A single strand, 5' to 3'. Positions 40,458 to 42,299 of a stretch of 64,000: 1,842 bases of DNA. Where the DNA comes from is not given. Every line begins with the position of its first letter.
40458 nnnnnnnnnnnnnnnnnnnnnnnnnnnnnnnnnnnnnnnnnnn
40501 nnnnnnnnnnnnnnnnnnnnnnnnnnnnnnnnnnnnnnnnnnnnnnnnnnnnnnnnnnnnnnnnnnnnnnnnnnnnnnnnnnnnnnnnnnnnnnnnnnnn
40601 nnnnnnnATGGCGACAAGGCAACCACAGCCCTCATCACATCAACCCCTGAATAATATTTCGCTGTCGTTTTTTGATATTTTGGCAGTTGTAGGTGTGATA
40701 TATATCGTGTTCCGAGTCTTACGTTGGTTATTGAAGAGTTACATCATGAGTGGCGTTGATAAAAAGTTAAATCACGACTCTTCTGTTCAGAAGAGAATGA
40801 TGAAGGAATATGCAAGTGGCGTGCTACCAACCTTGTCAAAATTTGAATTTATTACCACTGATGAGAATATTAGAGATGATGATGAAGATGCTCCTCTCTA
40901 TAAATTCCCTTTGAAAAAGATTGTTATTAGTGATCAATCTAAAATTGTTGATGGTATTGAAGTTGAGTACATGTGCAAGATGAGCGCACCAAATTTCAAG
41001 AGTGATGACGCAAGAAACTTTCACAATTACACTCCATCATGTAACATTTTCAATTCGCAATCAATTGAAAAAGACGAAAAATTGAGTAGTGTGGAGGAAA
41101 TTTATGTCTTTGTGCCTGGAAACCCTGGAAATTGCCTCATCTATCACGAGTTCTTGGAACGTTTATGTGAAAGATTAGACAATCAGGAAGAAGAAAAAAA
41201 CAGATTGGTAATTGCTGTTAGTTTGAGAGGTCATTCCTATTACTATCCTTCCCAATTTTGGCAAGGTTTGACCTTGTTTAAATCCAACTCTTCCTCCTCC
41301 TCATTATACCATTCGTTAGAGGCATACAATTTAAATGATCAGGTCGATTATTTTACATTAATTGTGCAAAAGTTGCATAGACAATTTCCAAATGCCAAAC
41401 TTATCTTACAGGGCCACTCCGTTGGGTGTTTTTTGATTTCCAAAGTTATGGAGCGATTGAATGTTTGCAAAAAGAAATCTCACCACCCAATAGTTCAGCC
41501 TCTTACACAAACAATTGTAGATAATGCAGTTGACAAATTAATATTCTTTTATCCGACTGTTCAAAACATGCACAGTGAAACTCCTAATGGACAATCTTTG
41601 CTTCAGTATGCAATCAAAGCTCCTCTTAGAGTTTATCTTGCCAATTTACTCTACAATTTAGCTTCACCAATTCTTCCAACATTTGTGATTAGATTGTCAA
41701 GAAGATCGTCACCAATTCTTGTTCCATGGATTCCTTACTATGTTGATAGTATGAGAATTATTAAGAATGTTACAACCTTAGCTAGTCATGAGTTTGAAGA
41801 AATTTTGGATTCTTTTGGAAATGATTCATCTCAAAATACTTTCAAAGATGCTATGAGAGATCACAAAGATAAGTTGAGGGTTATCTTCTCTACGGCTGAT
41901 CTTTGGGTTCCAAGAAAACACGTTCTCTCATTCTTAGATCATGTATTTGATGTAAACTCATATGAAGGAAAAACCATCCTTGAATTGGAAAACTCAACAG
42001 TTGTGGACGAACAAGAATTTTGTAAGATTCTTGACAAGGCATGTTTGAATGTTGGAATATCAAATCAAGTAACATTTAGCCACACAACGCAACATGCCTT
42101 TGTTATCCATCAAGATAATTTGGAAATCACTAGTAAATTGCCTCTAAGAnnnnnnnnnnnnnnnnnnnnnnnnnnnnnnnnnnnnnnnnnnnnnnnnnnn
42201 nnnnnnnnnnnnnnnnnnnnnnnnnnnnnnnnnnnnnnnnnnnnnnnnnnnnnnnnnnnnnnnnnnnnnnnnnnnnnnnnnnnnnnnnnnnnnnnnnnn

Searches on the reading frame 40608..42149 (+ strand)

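Call 26: search_protein_families(library=pfam, proteins=[window:40608-42149:+], max_evalue=0.0001)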
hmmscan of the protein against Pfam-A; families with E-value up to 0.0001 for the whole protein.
window:40608-42149:+ (514 aa): 1 family
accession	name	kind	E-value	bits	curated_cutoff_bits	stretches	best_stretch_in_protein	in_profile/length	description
PF10230.15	LIDHydrolase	-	1.1e-31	111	27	1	164-440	3-239/262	Lipid-droplet associated hydrolase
